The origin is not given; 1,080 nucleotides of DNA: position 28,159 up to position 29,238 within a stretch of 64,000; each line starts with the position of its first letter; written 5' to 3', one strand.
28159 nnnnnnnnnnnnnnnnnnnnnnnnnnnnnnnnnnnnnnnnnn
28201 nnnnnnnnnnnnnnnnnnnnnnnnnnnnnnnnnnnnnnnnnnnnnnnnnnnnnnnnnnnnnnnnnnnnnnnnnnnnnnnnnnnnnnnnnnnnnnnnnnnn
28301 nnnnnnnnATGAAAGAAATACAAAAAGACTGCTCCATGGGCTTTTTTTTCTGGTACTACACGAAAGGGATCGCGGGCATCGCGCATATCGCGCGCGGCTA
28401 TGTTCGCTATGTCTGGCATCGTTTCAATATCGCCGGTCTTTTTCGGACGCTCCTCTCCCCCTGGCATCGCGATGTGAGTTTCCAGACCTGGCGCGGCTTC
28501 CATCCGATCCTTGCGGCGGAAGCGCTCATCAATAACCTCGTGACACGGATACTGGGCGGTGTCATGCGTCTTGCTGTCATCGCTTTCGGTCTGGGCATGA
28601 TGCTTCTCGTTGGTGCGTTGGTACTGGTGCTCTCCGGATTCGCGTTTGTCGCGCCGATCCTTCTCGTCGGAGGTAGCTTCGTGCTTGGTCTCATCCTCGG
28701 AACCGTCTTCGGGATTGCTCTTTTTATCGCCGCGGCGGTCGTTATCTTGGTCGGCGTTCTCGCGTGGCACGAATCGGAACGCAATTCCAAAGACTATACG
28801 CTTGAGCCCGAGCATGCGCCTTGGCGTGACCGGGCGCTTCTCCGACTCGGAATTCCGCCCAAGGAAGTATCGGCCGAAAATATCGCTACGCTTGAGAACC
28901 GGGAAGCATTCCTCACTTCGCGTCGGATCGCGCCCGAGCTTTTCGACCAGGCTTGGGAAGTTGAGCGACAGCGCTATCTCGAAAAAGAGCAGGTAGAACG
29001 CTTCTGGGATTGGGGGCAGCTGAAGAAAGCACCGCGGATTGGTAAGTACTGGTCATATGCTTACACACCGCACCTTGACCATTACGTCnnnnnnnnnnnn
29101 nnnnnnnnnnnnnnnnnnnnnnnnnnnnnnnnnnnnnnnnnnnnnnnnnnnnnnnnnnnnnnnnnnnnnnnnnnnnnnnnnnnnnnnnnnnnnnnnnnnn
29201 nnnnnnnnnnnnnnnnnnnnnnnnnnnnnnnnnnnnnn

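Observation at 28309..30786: Clp/Hsp100-like double-AAA+ protein with an N-terminal transmembrane domain and a dead first ATPase module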

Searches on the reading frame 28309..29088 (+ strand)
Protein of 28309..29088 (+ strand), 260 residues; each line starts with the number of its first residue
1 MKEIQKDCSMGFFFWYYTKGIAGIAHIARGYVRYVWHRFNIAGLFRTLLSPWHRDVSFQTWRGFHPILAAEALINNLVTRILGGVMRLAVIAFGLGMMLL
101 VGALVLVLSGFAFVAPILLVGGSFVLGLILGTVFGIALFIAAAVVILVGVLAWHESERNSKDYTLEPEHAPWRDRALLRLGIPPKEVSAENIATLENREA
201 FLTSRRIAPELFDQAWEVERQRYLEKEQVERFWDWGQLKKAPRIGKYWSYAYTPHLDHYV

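Call 31: search_protein_families(library=pfam, proteins=[window:28309-29088:+], max_evalue=10)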
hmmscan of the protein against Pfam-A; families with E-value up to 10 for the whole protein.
window:28309-29088:+ (260 aa): 3 families
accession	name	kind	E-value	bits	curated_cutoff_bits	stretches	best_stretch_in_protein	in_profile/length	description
PF13903.11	Claudin_2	-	0.0013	19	29.1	1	67-169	69-161/192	PMP-22/EMP/MP20/Claudin tight junction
PF04911.17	ATP-synt_J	-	0.084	12.9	24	1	139-168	13-42/51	ATP synthase j chain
PF07332.16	Phage_holin_3_6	-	3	8.3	28.4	1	92-152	32-93/116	Putative Actinobacterial Holin-X, holin superfamily III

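Call 43: search_protein_representatives(alignment_id=A2)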
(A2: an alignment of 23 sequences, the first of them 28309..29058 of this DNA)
Query: 23 sequences, 242 profile positions. Proteins with E-value up to 0.001 (for the whole library): 1324; up to 1e-10: 702; up to 1e-30: 52. The best 150 are listed.
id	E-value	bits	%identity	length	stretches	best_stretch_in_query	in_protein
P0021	2.5e-79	282.5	-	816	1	2-242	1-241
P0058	6.3e-77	274.7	-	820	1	2-242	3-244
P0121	9.1e-71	254.5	-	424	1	3-242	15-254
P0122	2.0e-68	246.8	-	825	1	2-242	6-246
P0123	5.2e-66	238.9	-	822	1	2-242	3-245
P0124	5.6e-65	235.6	-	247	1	3-238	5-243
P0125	1.4e-64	234.3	-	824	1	2-242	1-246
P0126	2.1e-64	233.7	-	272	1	1-242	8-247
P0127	3.3e-64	233.0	-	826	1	2-242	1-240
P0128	8.9e-64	231.6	-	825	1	3-242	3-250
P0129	9.5e-61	221.7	-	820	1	2-242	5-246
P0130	8.2e-60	218.7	-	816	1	3-242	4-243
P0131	1.9e-59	217.5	-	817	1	2-242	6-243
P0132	3.3e-59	216.7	-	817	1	4-242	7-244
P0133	1.5e-57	211.3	-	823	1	2-242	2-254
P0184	5.1e-24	101.5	-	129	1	4-119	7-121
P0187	1.9e-23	99.6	-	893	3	3-135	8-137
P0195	7.9e-22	94.3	-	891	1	2-148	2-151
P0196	8.6e-22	94.2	-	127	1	3-119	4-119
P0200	3.1e-21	92.4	-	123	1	3-119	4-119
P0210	2.3e-20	89.5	-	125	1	2-118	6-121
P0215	5.0e-20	88.4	-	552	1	4-119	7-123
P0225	2.2e-19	86.3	-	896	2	4-150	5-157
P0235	5.8e-19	84.9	-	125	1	5-119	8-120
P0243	9.1e-19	84.3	-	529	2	3-118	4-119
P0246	9.5e-19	84.2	-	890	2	3-148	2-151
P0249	1.2e-18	83.9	-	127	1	5-116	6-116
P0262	2.7e-18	82.7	-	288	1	2-110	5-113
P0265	3.5e-18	82.3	-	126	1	3-119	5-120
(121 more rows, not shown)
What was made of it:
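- These include hundreds of ~125-aa stand-alone proteins: call 43.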

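Call 44: search_protein_families(library=pfam, proteins=[P0184, P0196, P0200, P0210, P0235, P0187, P0195, P0215, P0243, P0262], max_evalue=0.01)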
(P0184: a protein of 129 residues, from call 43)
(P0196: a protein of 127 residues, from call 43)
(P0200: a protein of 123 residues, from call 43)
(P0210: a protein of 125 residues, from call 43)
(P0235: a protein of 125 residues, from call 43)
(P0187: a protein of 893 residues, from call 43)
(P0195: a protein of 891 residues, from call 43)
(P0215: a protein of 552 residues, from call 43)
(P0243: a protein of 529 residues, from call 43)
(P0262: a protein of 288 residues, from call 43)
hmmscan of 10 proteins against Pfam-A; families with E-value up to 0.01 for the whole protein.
P0184 (129 aa): 0 families

P0196 (127 aa): 0 families

P0200 (123 aa): 0 families

P0210 (125 aa): 0 families

P0235 (125 aa): 0 families

P0187 (893 aa): 27 families (the best 25 are shown)
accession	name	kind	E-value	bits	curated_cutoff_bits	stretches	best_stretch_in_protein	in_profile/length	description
PF07724.20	AAA_2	-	1.2e-41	142.9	27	1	638-800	1-165/166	AAA domain (Cdc48 subfamily)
PF10431.15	ClpB_D2-small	-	2e-24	85.9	21.9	1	807-888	1-81/81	C-terminal, D2-small domain, of ClpB protein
PF00004.35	AAA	-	9.6e-19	68.6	21.2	2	644-765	2-117/131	ATPase family associated with various cellular activities (AAA)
PF07728.20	AAA_5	-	7.3e-16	58.9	22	2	644-759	3-124/139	AAA domain (dynein-related subfamily)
PF13191.12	AAA_16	-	8.3e-09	36.6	32.6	0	616-664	6-48/167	AAA ATPase domain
PF17871.7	AAA_lid_9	-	6e-08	33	22.8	1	506-569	2-65/104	AAA lid domain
PF01078.27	Mg_chelatase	-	3.6e-07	30.2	20.3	0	359-403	16-60/207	Magnesium chelatase, subunit ChlI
PF20720.3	nSTAND3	-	4e-07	30.3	27.2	0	641-677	18-55/155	Novel STAND NTPase 3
PF05673.19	DUF815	-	1.7e-06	27.8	23.8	0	608-680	26-93/249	Protein of unknown function (DUF815)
PF00158.32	Sigma54_activat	-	1.9e-06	28.1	20.2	1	642-758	24-144/168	Sigma-54 interaction domain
PF13401.12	AAA_22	-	4e-06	27.6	27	0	641-680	6-45/130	AAA domain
PF13173.12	AAA_14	-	5.5e-06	26.9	27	1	643-722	5-76/129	AAA domain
PF07726.17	AAA_3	-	6.4e-05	23.3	27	0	647-757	6-111/131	ATPase family associated with various cellular activities (AAA)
PF13476.12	AAA_23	-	9.8e-05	23.5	27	1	641-837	20-173/201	AAA domain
PF03193.22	RsgA_GTPase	-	0.0001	22.6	30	0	605-662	69-128/174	RsgA GTPase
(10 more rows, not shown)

P0195 (891 aa): 19 families
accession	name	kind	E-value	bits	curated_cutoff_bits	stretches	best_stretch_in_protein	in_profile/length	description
PF07724.20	AAA_2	-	7.5e-47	159.9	27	1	636-797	2-165/166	AAA domain (Cdc48 subfamily)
PF10431.15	ClpB_D2-small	-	6.7e-20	71.4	21.9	1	804-883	1-80/81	C-terminal, D2-small domain, of ClpB protein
PF00004.35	AAA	-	5.6e-19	69.3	21.2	2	641-770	2-125/131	ATPase family associated with various cellular activities (AAA)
PF07728.20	AAA_5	-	9.2e-16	58.5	22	2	640-756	2-125/139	AAA domain (dynein-related subfamily)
PF00158.32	Sigma54_activat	-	1e-07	32.2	20.2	1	638-769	23-155/168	Sigma-54 interaction domain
PF13401.12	AAA_22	-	2.4e-06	28.3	27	0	362-445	7-97/130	AAA domain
PF20720.3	nSTAND3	-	2.7e-06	27.6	27.2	0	359-384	16-41/155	Novel STAND NTPase 3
PF01695.23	IstB_IS21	-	4.1e-06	26.9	24.1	0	359-428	91-157/238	IstB-like ATP binding protein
PF17871.7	AAA_lid_9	-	5.2e-06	26.8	22.8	1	509-578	7-74/104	AAA lid domain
PF13173.12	AAA_14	-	7.6e-06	26.4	27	0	641-731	6-88/129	AAA domain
PF05673.19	DUF815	-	2.2e-05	24.2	23.8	0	744-830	141-220/249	Protein of unknown function (DUF815)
PF01078.27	Mg_chelatase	-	5.9e-05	23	20.3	0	355-379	17-41/207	Magnesium chelatase, subunit ChlI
PF07726.17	AAA_3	-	0.00043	20.6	27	0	647-753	9-111/131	ATPase family associated with various cellular activities (AAA)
PF05496.18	RuvB_N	-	0.0006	20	27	0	361-385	34-58/159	Holliday junction DNA helicase RuvB P-loop domain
PF13191.12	AAA_16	-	0.0013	19.7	32.6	0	349-391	10-55/167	AAA ATPase domain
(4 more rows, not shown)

P0215 (552 aa): 2 families
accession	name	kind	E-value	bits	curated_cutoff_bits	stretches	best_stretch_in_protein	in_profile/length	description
PF17871.7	AAA_lid_9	-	1.1e-07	32.1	22.8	1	451-506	12-67/104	AAA lid domain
PF13191.12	AAA_16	-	0.0015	19.5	32.6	1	280-316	2-41/167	AAA ATPase domain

P0243 (529 aa): 5 families
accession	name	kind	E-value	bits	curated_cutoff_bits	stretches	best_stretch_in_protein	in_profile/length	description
PF17871.7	AAA_lid_9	-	2.1e-09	37.7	22.8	1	426-518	3-96/104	AAA lid domain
PF13191.12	AAA_16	-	3.2e-05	24.9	32.6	1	273-350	2-93/167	AAA ATPase domain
PF07728.20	AAA_5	-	0.003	18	22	1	295-339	2-46/139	AAA domain (dynein-related subfamily)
PF20436.4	LonB_AAA-LID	-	0.0054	17.2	22.4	1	472-504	31-63/65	Archaeal LonB, AAA+ ATPase LID domain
PF00004.35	AAA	-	0.0097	16.8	21.2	0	296-374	2-69/131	ATPase family associated with various cellular activities (AAA)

P0262 (288 aa): 0 families

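Call 46: find_encoding_contigs(protein=P0196, flank=6000, max_places=3)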
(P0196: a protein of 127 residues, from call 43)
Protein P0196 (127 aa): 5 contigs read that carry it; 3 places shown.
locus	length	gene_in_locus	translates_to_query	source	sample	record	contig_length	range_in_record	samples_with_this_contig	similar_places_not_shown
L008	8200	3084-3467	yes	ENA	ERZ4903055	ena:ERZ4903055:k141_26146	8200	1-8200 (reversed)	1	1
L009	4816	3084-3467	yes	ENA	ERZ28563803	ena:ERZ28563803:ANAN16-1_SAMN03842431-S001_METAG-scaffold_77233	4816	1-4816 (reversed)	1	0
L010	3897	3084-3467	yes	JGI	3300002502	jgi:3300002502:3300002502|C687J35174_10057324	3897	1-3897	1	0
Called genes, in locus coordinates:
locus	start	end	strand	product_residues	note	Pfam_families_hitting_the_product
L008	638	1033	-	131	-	-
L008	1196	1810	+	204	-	-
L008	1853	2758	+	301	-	PF18914:DUF5666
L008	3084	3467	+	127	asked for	-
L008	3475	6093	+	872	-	PF00004:AAA (weak), PF13401:AAA_22 (faint), PF00004:AAA (weak), PF07724:AAA_2, PF07728:AAA_5, PF10431:ClpB_D2-small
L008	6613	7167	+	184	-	PF02834:LigT_PEase, PF13563:2_5_RNA_ligase2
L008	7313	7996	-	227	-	-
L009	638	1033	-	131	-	-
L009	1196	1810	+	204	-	-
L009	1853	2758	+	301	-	PF18914:DUF5666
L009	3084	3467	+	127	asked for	-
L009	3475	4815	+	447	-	?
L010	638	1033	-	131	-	-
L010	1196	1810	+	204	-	-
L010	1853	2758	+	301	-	-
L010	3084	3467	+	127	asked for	-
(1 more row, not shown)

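Call 47: find_encoding_contigs(protein=P0235, flank=6000, max_places=3)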
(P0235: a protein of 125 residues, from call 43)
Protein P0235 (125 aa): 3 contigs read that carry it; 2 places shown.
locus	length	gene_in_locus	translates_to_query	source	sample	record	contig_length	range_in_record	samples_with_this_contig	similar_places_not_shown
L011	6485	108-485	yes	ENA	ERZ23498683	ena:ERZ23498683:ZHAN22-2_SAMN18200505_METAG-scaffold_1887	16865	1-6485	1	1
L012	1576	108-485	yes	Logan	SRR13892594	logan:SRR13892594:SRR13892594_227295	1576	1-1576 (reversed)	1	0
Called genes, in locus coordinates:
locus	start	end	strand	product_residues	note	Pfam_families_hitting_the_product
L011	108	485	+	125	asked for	-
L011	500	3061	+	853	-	PF05673:DUF815 (faint), PF01695:IstB_IS21 (faint), PF00004:AAA (weak), PF17871:AAA_lid_9, PF00004:AAA, PF07724:AAA_2, PF07728:AAA_5, PF10431:ClpB_D2-small, +5 more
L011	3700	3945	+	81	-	PF01541:GIY-YIG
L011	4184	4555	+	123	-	PF20582:UPF0758_N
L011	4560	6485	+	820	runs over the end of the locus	PF01555:N6_N4_Mtase, PF27126:NmeDI_C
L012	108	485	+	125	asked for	-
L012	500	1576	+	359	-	?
